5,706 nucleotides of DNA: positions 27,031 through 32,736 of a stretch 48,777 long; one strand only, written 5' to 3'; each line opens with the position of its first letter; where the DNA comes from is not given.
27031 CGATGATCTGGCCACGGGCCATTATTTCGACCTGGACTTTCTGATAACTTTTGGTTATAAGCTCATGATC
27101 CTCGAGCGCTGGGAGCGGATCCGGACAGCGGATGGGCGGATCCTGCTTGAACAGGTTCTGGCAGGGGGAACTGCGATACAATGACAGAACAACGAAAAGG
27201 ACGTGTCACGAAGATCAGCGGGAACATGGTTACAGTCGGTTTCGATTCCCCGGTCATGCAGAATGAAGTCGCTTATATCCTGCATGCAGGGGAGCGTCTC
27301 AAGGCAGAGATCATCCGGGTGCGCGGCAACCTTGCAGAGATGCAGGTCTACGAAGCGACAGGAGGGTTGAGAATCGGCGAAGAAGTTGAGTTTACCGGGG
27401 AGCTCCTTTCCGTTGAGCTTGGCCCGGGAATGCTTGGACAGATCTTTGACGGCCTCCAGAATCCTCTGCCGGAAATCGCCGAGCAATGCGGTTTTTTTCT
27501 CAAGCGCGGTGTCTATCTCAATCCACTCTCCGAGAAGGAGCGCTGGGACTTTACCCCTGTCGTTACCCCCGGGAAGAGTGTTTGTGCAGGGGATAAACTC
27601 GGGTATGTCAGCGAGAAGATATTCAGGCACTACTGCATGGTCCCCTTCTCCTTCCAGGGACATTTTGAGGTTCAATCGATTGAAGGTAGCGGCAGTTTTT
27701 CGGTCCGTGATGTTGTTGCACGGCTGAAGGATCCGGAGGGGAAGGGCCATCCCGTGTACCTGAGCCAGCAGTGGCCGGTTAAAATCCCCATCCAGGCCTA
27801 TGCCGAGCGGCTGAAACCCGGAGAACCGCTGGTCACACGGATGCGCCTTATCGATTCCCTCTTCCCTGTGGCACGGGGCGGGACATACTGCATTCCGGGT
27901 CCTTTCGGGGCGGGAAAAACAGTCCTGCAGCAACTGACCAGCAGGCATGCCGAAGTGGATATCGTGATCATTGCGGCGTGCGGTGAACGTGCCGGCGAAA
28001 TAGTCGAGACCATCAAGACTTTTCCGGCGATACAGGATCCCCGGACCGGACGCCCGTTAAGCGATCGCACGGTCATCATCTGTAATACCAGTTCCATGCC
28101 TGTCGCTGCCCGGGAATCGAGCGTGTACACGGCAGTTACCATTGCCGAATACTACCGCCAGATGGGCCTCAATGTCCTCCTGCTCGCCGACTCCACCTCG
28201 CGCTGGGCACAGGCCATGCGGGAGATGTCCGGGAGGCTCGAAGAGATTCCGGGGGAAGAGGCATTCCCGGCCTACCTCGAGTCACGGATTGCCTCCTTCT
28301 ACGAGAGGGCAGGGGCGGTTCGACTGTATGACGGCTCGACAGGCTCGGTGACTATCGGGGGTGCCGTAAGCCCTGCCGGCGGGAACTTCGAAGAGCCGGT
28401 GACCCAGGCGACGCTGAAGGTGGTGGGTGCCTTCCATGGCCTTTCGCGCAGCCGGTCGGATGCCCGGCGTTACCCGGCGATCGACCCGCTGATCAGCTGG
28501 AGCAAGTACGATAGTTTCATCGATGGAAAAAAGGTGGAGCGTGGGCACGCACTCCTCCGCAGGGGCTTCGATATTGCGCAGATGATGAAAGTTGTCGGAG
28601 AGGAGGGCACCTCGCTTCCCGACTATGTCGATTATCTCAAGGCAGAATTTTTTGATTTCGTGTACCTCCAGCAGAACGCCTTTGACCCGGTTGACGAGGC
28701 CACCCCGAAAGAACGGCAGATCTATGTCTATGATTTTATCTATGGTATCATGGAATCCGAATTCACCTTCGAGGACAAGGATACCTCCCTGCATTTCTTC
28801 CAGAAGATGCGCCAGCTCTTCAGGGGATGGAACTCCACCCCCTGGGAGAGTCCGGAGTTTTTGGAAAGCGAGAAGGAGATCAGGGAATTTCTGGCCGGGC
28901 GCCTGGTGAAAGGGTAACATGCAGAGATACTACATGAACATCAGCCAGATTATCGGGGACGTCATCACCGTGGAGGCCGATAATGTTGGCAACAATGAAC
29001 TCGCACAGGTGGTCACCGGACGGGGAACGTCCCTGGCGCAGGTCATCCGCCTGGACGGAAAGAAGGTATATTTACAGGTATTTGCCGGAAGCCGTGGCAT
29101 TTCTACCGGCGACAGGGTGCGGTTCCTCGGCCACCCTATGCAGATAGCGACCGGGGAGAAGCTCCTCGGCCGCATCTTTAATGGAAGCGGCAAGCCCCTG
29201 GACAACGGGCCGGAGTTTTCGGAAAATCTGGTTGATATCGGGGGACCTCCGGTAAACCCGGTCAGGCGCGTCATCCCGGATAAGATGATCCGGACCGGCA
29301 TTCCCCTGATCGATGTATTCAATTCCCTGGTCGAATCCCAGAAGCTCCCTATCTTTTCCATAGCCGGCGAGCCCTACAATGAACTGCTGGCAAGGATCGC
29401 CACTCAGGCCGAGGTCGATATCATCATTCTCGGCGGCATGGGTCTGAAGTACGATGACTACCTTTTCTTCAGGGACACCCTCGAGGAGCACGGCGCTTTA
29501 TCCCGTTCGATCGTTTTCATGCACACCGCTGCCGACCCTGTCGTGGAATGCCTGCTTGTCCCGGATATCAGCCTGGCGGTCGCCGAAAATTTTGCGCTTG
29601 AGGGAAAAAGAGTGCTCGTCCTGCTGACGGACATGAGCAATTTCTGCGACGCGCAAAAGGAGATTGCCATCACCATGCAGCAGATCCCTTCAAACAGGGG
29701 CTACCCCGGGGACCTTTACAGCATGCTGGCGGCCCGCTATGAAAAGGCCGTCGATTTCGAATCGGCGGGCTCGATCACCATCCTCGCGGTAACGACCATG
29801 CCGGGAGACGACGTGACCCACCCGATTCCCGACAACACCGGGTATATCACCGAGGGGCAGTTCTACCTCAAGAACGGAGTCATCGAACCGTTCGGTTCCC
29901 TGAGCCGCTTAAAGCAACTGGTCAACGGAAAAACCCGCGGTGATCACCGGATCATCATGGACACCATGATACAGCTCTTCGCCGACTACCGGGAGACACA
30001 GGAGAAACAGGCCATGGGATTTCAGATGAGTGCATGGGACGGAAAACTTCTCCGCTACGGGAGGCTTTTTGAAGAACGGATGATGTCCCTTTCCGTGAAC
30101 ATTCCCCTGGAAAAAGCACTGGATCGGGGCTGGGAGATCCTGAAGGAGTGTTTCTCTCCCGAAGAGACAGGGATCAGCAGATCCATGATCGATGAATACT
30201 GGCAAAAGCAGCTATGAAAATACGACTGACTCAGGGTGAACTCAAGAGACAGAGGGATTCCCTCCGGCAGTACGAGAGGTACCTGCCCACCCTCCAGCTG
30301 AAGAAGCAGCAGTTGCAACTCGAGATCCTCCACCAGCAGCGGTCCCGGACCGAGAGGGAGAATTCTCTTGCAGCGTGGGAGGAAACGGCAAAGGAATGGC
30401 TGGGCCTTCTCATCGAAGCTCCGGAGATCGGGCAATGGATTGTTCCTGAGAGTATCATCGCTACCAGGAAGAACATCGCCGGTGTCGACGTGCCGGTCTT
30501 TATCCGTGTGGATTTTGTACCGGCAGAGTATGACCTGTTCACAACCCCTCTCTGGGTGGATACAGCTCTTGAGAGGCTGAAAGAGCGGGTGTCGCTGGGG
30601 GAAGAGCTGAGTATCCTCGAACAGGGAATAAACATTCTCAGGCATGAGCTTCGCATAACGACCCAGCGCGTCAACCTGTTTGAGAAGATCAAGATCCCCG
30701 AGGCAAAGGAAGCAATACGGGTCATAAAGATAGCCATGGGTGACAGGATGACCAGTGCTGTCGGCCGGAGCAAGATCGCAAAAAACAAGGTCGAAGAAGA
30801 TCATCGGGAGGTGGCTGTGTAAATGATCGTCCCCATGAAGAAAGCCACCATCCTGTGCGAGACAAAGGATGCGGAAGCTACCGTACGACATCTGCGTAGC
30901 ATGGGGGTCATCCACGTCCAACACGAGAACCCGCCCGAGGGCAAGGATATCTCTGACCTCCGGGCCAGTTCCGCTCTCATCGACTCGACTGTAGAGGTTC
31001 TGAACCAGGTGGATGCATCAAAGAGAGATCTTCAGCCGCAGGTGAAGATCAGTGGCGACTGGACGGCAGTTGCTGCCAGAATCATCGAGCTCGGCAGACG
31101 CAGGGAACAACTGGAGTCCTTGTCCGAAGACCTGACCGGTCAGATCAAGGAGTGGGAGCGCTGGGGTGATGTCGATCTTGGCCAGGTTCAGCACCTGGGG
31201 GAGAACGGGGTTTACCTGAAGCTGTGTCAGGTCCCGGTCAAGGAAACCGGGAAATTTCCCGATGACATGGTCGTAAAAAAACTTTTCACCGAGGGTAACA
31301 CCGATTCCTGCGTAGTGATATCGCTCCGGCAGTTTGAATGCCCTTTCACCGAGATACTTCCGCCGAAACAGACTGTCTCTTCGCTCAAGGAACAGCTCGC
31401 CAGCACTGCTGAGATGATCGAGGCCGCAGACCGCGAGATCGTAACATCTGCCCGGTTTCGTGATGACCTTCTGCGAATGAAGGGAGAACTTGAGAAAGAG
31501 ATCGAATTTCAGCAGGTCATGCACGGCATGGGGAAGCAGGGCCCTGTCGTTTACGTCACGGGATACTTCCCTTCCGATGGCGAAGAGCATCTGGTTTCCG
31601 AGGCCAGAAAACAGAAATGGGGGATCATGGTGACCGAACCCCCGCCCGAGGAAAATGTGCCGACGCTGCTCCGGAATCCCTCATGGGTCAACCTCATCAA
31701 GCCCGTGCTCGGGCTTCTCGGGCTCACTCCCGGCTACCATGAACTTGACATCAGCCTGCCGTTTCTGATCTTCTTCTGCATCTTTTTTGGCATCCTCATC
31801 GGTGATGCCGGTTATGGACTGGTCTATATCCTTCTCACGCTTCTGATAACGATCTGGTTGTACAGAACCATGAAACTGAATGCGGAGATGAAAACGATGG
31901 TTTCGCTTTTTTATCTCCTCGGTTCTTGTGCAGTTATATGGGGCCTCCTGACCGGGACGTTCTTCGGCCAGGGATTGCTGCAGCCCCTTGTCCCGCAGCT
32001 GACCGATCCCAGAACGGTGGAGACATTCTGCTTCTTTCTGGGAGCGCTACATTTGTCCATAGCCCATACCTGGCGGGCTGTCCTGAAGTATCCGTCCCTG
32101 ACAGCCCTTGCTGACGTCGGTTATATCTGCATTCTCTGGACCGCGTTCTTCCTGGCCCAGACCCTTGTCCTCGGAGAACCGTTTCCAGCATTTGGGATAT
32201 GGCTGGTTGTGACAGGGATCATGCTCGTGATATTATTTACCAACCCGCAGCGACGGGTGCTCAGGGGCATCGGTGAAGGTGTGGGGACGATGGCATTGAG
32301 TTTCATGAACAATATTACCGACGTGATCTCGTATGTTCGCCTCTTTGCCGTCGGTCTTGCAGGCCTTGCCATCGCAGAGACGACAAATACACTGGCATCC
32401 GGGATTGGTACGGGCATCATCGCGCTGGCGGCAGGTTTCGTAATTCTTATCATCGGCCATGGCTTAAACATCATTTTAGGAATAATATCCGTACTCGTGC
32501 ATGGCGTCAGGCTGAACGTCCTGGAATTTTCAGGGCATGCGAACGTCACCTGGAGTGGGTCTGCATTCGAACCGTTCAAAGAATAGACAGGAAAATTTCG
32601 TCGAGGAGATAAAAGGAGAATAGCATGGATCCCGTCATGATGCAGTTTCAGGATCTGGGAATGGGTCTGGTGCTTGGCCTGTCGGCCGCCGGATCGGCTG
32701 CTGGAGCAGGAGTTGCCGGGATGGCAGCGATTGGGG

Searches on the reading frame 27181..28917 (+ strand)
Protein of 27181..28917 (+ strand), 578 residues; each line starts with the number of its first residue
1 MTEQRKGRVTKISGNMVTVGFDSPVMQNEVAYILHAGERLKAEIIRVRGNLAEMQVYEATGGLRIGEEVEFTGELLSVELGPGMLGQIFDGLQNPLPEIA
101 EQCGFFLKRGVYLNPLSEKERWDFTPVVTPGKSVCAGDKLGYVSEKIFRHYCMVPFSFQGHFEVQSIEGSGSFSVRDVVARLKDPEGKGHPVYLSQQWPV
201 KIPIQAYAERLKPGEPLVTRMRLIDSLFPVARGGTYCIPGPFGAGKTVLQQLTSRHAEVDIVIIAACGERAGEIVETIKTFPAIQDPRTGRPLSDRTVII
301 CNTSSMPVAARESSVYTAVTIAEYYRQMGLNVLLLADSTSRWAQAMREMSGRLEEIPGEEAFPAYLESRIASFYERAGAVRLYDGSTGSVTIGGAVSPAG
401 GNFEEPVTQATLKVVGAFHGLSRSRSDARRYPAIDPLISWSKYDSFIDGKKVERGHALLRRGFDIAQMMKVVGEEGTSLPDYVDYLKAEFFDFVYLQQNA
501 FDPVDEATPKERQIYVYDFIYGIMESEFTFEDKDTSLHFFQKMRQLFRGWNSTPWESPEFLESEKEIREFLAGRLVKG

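Call 52: search_protein_families(library=pfam, proteins=[window:27181-28917:+], max_evalue=0.00001)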
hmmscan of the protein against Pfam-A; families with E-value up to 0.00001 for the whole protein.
window:27181-28917:+ (578 aa): 3 families
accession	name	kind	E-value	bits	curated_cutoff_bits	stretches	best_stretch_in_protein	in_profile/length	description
PF00006.31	ATP-synt_ab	-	1.1e-64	218.4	29.5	1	221-441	2-213/213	ATP synthase alpha/beta family, nucleotide-binding domain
PF16886.11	ATP-synt_ab_Xtn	-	5.4e-22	77.8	25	1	114-201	2-88/88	ATPsynthase alpha/beta subunit barrel-sandwich domain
PF02874.29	ATP-synt_ab_N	-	1.7e-09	38.5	20.9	1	9-73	1-69/69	ATP synthase alpha/beta family, beta-barrel domain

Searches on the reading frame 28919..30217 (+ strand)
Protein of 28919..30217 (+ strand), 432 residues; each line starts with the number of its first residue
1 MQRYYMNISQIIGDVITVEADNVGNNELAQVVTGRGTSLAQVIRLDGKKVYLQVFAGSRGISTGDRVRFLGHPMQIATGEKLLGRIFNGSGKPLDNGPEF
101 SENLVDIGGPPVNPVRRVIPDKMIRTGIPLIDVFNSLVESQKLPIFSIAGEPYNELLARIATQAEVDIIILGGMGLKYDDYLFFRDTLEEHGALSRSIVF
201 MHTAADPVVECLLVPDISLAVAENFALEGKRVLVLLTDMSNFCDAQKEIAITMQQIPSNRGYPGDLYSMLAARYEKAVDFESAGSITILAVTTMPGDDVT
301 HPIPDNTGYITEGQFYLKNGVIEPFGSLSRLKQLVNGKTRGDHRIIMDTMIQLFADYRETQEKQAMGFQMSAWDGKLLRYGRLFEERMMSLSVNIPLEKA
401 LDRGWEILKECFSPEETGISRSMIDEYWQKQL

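Call 52: search_protein_families(library=pfam, proteins=[window:28919-30217:+], max_evalue=0.00001)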
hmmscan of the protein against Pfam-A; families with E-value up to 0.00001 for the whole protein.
window:28919-30217:+ (432 aa): 3 families
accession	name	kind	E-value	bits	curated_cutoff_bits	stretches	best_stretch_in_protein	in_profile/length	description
PF00006.31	ATP-synt_ab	-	1.9e-52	178.4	29.5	1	127-319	1-195/213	ATP synthase alpha/beta family, nucleotide-binding domain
PF22919.1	ATP-synt_VA_C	-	5.2e-12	46.1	24.7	1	334-428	3-101/101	C-terminal domain of V and A type ATP synthase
PF02874.29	ATP-synt_ab_N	-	1.1e-09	39.1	20.9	1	8-71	1-69/69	ATP synthase alpha/beta family, beta-barrel domain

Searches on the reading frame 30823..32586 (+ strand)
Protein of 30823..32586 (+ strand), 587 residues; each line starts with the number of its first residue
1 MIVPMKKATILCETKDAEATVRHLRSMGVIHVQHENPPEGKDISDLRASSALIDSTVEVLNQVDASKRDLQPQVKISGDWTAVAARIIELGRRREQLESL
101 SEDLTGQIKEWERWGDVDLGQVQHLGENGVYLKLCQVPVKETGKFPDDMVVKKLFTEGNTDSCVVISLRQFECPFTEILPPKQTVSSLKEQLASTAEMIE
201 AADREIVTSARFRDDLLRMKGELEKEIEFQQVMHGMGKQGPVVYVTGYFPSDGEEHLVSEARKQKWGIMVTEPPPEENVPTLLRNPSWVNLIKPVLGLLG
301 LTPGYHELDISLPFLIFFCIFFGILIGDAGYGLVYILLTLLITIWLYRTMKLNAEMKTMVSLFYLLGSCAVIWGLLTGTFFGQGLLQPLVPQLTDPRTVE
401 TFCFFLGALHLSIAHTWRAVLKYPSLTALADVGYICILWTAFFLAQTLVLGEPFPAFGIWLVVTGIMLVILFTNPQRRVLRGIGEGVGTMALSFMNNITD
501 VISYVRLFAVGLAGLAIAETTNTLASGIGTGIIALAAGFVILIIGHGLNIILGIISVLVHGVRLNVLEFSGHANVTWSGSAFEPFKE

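Call 52: search_protein_families(library=pfam, proteins=[window:30823-32586:+], max_evalue=0.00001)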
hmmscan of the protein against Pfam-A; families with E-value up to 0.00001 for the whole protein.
window:30823-32586:+ (587 aa): 1 family
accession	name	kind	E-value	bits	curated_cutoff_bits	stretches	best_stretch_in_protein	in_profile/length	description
PF01496.24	V_ATPase_I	-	1.1e-07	30.6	30.7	0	212-381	276-457/815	V-type ATPase 116kDa subunit family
